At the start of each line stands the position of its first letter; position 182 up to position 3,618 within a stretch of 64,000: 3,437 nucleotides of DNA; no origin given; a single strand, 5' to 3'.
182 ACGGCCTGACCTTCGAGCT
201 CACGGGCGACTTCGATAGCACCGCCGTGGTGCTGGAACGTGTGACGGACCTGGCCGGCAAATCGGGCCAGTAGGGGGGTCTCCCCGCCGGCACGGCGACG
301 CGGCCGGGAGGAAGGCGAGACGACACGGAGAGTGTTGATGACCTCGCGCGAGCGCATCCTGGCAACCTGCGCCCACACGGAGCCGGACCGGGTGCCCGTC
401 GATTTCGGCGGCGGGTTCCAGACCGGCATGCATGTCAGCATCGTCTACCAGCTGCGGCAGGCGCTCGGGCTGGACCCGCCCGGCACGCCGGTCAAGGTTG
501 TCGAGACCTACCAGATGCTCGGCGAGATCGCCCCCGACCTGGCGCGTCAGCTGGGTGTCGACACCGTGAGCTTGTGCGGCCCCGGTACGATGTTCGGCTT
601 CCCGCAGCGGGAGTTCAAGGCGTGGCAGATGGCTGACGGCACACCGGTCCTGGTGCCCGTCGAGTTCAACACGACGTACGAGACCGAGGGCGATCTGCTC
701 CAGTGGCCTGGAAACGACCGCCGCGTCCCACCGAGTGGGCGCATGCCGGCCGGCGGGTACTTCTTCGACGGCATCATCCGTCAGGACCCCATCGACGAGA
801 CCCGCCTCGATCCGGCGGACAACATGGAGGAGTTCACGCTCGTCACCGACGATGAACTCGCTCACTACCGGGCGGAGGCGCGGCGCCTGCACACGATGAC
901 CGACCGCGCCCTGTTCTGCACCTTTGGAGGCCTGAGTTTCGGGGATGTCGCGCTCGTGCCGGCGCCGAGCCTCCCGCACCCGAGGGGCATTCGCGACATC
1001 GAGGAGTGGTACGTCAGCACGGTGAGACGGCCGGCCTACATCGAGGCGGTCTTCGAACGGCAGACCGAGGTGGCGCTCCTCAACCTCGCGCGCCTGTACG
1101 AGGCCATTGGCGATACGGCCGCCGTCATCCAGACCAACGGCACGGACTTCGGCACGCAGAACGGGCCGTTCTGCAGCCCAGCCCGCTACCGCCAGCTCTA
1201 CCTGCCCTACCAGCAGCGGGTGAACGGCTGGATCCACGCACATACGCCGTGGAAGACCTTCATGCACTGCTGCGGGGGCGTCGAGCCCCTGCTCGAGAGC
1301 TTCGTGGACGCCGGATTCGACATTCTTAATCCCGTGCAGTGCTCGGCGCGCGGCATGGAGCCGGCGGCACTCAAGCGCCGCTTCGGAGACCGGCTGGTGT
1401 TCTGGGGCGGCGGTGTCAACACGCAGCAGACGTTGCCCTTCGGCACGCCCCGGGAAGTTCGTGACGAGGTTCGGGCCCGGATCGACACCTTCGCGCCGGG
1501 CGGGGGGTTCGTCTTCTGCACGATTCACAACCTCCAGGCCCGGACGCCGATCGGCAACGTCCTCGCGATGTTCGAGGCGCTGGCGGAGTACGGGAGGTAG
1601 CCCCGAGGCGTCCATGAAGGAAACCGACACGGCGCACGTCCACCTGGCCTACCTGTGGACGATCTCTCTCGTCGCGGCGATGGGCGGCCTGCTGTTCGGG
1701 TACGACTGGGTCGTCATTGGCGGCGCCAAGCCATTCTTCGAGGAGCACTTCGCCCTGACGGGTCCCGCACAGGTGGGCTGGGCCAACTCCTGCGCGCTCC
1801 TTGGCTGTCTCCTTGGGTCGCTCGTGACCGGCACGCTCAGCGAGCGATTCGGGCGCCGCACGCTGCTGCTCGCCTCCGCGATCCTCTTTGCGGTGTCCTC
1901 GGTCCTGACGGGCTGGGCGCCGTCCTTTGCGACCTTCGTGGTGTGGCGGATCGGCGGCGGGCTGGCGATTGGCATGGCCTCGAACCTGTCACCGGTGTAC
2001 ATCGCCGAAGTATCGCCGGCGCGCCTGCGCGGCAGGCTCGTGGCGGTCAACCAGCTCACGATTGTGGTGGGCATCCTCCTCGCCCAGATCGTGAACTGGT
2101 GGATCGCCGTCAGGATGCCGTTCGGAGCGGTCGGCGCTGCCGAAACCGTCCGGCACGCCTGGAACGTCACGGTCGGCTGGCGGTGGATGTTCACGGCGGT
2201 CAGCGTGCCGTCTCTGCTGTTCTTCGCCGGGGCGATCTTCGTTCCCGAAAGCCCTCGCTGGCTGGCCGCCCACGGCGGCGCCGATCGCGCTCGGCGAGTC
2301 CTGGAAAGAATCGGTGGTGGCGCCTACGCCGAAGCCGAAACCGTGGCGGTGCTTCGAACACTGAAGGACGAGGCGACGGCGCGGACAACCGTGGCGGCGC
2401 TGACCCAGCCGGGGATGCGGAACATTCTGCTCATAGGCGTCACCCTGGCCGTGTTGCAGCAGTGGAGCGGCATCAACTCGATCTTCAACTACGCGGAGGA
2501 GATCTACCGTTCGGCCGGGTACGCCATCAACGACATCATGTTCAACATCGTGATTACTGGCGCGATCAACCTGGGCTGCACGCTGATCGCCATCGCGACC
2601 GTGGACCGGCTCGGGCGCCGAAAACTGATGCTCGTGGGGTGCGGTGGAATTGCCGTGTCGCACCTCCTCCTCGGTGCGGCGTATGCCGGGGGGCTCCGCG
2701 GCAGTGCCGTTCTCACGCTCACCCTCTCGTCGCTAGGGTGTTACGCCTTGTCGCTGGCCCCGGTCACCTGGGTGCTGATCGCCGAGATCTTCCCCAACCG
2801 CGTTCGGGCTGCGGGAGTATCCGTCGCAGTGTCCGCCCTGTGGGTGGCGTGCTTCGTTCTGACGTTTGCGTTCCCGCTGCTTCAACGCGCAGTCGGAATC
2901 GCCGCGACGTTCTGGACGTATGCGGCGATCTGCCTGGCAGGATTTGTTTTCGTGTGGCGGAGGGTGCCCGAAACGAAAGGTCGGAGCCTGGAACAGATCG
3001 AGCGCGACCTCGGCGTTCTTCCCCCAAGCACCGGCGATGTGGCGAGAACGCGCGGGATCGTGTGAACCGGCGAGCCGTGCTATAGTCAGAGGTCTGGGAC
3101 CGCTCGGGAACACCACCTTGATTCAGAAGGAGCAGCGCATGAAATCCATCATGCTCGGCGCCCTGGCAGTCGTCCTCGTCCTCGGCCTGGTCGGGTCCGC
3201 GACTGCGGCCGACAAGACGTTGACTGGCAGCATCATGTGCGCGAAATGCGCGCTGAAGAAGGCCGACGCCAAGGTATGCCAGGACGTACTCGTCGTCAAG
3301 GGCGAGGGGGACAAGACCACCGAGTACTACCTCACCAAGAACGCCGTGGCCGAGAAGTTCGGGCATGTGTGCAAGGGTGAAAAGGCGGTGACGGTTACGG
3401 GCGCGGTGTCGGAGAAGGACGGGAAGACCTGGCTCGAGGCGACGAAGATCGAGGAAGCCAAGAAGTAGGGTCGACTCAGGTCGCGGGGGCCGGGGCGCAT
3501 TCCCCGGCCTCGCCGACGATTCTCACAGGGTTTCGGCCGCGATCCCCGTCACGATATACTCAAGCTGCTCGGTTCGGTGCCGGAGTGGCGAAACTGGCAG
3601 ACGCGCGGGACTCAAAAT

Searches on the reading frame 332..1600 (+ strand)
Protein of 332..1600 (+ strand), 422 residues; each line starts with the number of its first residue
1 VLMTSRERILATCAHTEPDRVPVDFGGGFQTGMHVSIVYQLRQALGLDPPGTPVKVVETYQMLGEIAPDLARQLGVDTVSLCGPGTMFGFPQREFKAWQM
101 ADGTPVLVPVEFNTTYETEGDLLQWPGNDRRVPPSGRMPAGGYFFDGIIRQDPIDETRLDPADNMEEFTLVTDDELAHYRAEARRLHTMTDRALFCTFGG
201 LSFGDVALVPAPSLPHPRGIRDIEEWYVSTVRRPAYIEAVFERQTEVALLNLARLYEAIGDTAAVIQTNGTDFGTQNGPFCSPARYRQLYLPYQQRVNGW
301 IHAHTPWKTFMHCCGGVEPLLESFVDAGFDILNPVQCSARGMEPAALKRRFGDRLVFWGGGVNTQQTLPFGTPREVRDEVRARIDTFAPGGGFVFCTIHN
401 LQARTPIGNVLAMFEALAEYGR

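Call 11: search_protein_families(library=pfam, proteins=[window:332-1600:+], max_evalue=0.01)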
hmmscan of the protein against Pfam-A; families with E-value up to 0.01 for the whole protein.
window:332-1600:+ (422 aa): 1 family
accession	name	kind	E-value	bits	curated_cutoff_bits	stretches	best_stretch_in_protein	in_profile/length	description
PF01208.23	URO-D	-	8.5e-16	58.3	23.9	1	220-420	159-346/346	Uroporphyrinogen decarboxylase (URO-D)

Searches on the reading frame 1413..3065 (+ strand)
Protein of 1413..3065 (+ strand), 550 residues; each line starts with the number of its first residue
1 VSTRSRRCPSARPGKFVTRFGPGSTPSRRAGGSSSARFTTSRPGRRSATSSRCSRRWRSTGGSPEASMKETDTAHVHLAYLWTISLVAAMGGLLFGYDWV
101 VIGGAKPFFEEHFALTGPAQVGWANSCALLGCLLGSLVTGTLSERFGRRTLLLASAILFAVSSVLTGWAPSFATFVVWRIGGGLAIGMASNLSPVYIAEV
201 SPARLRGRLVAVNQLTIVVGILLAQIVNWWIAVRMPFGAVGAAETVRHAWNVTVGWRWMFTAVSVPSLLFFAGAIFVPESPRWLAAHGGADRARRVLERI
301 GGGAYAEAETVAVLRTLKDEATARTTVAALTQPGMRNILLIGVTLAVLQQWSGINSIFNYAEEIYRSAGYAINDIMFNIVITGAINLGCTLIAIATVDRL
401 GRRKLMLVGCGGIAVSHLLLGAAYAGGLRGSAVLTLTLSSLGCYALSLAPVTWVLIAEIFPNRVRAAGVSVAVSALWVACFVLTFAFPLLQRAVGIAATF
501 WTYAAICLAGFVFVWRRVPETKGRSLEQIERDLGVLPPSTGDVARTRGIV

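Call 11: search_protein_families(library=pfam, proteins=[window:1413-3065:+], max_evalue=0.01)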
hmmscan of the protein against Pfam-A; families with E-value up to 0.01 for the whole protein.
window:1413-3065:+ (550 aa): 3 families
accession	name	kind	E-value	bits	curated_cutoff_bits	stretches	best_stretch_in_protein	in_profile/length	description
PF00083.30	Sugar_tr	-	1.4e-104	350.9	22.3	1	85-532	2-451/452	Sugar (and other) transporter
PF07690.21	MFS_1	-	1.6e-30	106.6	33.4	2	89-373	2-247/347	Major Facilitator Superfamily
PF03092.22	BT1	-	0.0041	16.3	22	1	116-168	121-173/432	BT1 family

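Call 18: find_related_loci(query=window:1665-3065:+, collection=genome_contigs, flank=10000)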
Query window:1665-3065:+ (466 aa) in genome_contigs; peptide patterns used: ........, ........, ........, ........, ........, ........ (x = any residue, [..] = any of these).
599 stretches matched a pattern (row limit reached: there are more); 553 encode a relative of the query (tblastn E <= 1e-3); the best 80 are kept; 80 distinct loci.
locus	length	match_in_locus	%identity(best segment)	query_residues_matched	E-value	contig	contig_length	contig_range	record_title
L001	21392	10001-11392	68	1-463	0e+0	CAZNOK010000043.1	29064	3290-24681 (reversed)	MAG TPA_asm: uncultured Verrucomicrobiota bacterium isolate SRP098346_co1_451 genome assembly, contig: NODE_1175_length_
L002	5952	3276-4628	71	1-449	0e+0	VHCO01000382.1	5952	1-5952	MAG: Verrucomicrobia bacterium isolate K_DeepCast_150m_m2_164 K_DeepCast_150m_m2_164_Ga0194126_10028533, whole genome sh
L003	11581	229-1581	69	1-449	0e+0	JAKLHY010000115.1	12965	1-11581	MAG: Verrucomicrobia bacterium isolate RA.bin74 RA.bin74_115, whole genome shotgun sequence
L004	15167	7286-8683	73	1-458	0e+0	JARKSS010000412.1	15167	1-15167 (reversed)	MAG: Vicinamibacterales bacterium isolate Seed_maxbin.097_sub k141_953347, whole genome shotgun sequence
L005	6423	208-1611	66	2-449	0e+0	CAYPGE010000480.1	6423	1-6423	MAG TPA_asm: uncultured Pirellulaceae bacterium isolate binchicken_co111_480 genome assembly, contig: NODE_26613_length_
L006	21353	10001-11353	68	1-449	0e+0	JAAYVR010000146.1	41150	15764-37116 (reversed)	MAG: Verrucomicrobia bacterium isolate AS27yjCOA_75 90259_AS27, whole genome shotgun sequence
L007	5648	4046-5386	65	1-449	0e+0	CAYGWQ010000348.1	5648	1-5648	MAG TPA_asm: uncultured Acidobacteriota bacterium isolate ERP119294_co3_343 genome assembly, contig: NODE_15794_length_5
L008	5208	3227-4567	67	1-449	0e+0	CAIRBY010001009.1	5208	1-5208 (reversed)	MAG: uncultured Acidobacteriia bacterium isolate Umea3_bin-0293 genome assembly, contig: bin-0293:1009/1052, whole genom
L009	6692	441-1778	62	2-449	0e+0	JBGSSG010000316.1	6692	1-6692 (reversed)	MAG: Anaerohalosphaeraceae bacterium isolate Ac.bin.377 k141_4043836, whole genome shotgun sequence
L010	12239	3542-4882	64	1-450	7e-177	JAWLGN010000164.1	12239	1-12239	MAG: Bryobacteraceae bacterium isolate 30dZY2.bin.111 NODE_6315_length_12239_cov_4.480807, whole genome shotgun sequence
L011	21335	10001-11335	62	1-446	2e-176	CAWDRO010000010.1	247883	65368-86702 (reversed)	MAG: uncultured Acidobacteriaceae bacterium isolate MFD04463.bin.3.58 genome assembly, contig: contig_18932, whole genom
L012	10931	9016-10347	61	1-446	1e-175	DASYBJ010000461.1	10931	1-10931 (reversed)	MAG TPA_asm: Acidobacteriaceae bacterium isolate SMAG_U4904 k141_1527753, whole genome shotgun sequence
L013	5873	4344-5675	62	3-449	4e-177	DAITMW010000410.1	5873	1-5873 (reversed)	MAG TPA_asm: Steroidobacteraceae bacterium isolate CTOTU9903 NODE_4505_length_5873_cov_5.810416, whole genome shotgun se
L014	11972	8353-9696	60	1-449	4e-173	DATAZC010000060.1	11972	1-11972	MAG TPA_asm: Acidobacteriaceae bacterium isolate SMAG_U5695 k141_713607, whole genome shotgun sequence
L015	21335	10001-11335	61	1-446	5e-173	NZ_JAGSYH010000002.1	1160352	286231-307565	Acidicapsa dinghuensis strain 4GSKX scaffold2_size1160290, whole genome shotgun sequence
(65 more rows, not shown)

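Call 36: find_homologous_proteins(query=window:1665-3065:+, max_evalue=1e-50)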
Query window:1665-3065:+ (466 aa): 7997 proteins with E <= 1e-50 among 8000 candidates; the best 120 are listed.
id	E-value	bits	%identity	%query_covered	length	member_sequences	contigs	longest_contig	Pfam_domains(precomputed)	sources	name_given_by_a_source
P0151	1.3e-297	1006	100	100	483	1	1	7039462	PF00083.31,PF07690.22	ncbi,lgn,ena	-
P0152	1.4e-223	762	79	97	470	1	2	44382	PF00083.31,PF07690.22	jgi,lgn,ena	jgi:sugar porter (SP) family MFS transporter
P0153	1.2e-213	729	76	97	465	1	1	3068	PF00083.31,PF07690.22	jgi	-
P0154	1.3e-212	725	76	97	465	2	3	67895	PF00083.31,PF07690.22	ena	-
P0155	3.2e-211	721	73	99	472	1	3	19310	PF00083.31,PF07690.22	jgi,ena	jgi:sugar porter (SP) family MFS transporter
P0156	6.6e-211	720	73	98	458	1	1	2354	PF00083.31,PF07690.22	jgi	jgi:sugar porter (SP) family MFS transporter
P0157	1.0e-210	719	75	98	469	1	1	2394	PF00083.31,PF07690.22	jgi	jgi:MFS transporter, SP family, xylose:H+ symportor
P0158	1.1e-210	719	75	97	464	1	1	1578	PF00083.31,PF07690.22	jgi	-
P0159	7.4e-210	716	74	97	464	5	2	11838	PF00083.31,PF07690.22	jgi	jgi:sugar porter (SP) family MFS transporter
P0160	8.1e-210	716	75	97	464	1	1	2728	PF00083.31,PF07690.22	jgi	jgi:sugar porter (SP) family MFS transporter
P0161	1.3e-209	716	73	97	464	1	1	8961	PF00083.31,PF07690.22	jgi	jgi:sugar porter (SP) family MFS transporter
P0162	1.4e-209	715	75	97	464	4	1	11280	PF00083.31,PF07690.22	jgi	jgi:SP family xylose:H+ symportor-like MFS transporter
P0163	2.0e-209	715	75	96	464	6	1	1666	PF00083.31,PF07690.22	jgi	-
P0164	2.3e-209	715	73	97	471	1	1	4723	PF00083.31,PF07690.22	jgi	-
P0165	2.6e-209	715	76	96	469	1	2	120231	PF00083.31,PF07690.22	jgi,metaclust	metaclust:\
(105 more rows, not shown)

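Call 37: find_encoding_contigs(protein=P0151, flank=10000, max_places=3)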
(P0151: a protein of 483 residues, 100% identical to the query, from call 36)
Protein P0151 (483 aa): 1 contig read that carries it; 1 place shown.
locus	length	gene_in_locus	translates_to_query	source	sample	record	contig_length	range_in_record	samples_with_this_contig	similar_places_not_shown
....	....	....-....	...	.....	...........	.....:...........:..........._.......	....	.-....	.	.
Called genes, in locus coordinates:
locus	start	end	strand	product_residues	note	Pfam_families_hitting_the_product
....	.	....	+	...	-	?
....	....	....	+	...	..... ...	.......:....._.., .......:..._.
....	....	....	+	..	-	?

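Call 38: find_encoding_contigs(protein=P0152, flank=10000, max_places=3)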
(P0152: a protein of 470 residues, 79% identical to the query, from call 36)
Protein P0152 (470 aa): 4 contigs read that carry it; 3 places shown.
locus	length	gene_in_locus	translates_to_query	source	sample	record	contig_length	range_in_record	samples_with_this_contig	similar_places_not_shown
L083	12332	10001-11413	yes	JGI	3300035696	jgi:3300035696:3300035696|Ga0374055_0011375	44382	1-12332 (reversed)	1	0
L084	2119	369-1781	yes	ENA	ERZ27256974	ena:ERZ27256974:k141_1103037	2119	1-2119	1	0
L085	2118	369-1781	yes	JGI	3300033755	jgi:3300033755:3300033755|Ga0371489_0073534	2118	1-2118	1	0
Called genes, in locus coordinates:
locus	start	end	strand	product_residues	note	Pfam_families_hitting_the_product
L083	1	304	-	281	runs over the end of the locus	-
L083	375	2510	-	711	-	-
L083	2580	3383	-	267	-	PF01553:Acyltransferase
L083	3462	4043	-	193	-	PF02559:CarD_TRCF_RID, PF21095:CarD_C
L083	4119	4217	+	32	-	-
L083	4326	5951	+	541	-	PF16499:Melibiase_2, PF17801:Melibiase_C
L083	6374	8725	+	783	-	PF16875:Glyco_hydro_36N, PF02065:Melibiase, PF16874:Glyco_hydro_36C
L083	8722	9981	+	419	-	PF01208:URO-D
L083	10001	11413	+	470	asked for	PF00083:Sugar_tr, PF07690:MFS_1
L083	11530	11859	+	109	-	PF19897:DUF6370 (weak)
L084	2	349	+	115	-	?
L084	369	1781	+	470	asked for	PF00083:Sugar_tr, PF07690:MFS_1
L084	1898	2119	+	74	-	?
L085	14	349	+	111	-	PF01208:URO-D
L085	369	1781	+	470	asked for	PF00083:Sugar_tr, PF07690:MFS_1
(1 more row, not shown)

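Call 44: find_related_loci(query=P0151, collection=metagenome_contigs, flank=10000)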
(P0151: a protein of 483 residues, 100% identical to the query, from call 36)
Query P0151 (483 aa) in metagenome_contigs; peptide patterns used: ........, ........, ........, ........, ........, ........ (x = any residue, [..] = any of these).
600 stretches matched a pattern (row limit reached: there are more); 565 encode a relative of the query (tblastn E <= 1e-3); the best 80 are kept; 80 distinct loci.
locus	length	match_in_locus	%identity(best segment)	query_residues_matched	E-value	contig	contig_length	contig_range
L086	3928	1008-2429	72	5-482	0e+0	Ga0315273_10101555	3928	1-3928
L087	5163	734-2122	74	6-468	0e+0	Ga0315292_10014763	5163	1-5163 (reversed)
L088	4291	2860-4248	74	6-468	0e+0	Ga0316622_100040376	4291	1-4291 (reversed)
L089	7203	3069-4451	73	6-466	0e+0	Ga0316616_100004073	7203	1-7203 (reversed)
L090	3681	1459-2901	72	6-474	0e+0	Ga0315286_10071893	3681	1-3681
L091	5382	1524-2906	73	6-466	0e+0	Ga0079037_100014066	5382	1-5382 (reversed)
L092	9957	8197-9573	71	10-466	0e+0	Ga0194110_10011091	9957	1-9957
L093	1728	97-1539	72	6-472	0e+0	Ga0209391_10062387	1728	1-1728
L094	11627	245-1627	68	8-466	0e+0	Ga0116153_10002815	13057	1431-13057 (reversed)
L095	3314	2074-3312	73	6-418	0e+0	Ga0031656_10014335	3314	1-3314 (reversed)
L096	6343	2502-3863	64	8-463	0e+0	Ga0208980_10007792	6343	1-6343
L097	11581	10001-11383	65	1-465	0e+0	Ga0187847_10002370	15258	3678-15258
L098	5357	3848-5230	63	1-465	0e+0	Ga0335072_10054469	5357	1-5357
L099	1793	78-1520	60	1-466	0e+0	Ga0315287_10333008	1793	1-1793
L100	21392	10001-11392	62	2-463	6e-180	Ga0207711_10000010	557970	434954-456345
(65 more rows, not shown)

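Call 46: find_encoding_contigs(protein=P0154, flank=10000, max_places=3)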
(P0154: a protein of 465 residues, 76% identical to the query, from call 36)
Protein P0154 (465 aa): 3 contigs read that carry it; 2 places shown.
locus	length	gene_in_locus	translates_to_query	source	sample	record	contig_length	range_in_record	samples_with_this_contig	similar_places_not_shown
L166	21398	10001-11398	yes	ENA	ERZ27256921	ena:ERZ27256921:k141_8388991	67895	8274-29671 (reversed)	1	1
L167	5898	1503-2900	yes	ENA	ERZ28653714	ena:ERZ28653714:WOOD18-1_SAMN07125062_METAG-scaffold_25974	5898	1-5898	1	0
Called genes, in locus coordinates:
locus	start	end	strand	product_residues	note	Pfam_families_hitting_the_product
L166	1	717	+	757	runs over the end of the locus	PF13520:AA_permease_2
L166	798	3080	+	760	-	PF13520:AA_permease_2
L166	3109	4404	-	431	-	PF12679:ABC2_membrane_2 (weak), PF12698:ABC2_membrane_3, PF01061:ABC2_membrane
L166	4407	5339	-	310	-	PF00005:ABC_tran, PF13304:AAA_21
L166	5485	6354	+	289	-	PF01048:PNP_UDP_1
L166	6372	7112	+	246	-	PF06439:3keto-disac_hyd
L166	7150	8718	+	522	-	PF05345:He_PIG, PF16499:Melibiase_2, PF17801:Melibiase_C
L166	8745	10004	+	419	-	PF01208:URO-D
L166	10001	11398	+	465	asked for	PF00083:Sugar_tr, PF07690:MFS_1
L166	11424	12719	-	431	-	PF07857:TMEM144 (weak), PF06800:Sugar_transport (weak), PF00892:EamA (weak), PF06800:Sugar_transport (weak)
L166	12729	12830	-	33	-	-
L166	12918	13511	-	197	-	PF01196:Ribosomal_L17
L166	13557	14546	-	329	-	PF01193:RNA_pol_L, PF01000:RNA_pol_A_bac, PF03118:RNA_pol_A_CTD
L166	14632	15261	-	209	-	PF00163:Ribosomal_S4, PF01479:S4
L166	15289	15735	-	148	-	PF00411:Ribosomal_S11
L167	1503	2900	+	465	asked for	PF00083:Sugar_tr, PF07690:MFS_1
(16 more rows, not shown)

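Call 47: find_encoding_contigs(protein=P0165, flank=10000, max_places=3)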
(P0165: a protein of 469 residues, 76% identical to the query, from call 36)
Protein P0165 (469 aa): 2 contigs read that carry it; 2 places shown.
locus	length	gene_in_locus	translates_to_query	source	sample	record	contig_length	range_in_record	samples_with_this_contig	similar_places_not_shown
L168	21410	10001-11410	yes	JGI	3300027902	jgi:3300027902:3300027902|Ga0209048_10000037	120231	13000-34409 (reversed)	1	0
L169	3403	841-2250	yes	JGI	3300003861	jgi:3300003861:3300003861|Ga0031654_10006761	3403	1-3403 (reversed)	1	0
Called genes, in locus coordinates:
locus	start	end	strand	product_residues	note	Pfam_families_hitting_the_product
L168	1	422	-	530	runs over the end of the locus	PF00450:Peptidase_S10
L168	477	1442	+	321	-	PF00092:VWA, PF13519:VWA_2, PF13768:VWA_3 (weak)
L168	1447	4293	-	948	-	PF02225:PA (weak), PF04389:Peptidase_M28, PF04253:TFR_dimer, PF00160:Pro_isomerase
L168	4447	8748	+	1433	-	PF25788:Ig_Rha78A_N, PF08531:Bac_rhamnosid_N, PF05592:Bac_rhamnosid, PF17389:Bac_rhamnosid6H, PF17390:Bac_rhamnosid_C, PF05345:He_PIG, PF16499:Melibiase_2, PF17801:Melibiase_C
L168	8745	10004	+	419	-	PF01208:URO-D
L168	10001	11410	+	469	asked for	PF00083:Sugar_tr, PF07690:MFS_1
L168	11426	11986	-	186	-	-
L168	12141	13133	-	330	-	PF06267:DUF1028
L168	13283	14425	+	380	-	PF00248:Aldo_ket_red, PF13183:Fer4_8 (weak), PF13187:Fer4_9, PF13534:Fer4_17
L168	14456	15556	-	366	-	PF03411:Peptidase_M74 (weak), PF01476:LysM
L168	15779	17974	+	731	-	PF01804:Penicil_amidase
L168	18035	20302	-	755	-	PF00365:PFK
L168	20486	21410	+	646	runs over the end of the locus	PF02784:Orn_Arg_deC_N, PF17810:Arg_decarb_HB, PF17944:Arg_decarbox_C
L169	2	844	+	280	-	?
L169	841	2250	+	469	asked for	PF00083:Sugar_tr, PF07690:MFS_1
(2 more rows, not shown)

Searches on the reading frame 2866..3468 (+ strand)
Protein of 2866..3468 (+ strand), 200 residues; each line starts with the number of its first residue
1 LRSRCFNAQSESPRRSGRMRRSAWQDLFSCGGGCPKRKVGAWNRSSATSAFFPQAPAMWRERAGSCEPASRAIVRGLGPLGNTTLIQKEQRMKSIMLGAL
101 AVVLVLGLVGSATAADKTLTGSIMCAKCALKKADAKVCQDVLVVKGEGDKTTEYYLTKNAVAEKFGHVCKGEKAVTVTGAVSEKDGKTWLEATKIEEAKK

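Call 11: search_protein_families(library=pfam, proteins=[window:2866-3468:+], max_evalue=0.01)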
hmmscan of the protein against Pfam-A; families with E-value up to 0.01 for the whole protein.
window:2866-3468:+ (200 aa): 1 family
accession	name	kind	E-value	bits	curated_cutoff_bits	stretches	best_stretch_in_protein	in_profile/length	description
PF19897.4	DUF6370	-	5.4e-06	26.9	25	1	120-195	2-74/75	Family of unknown function (DUF6370)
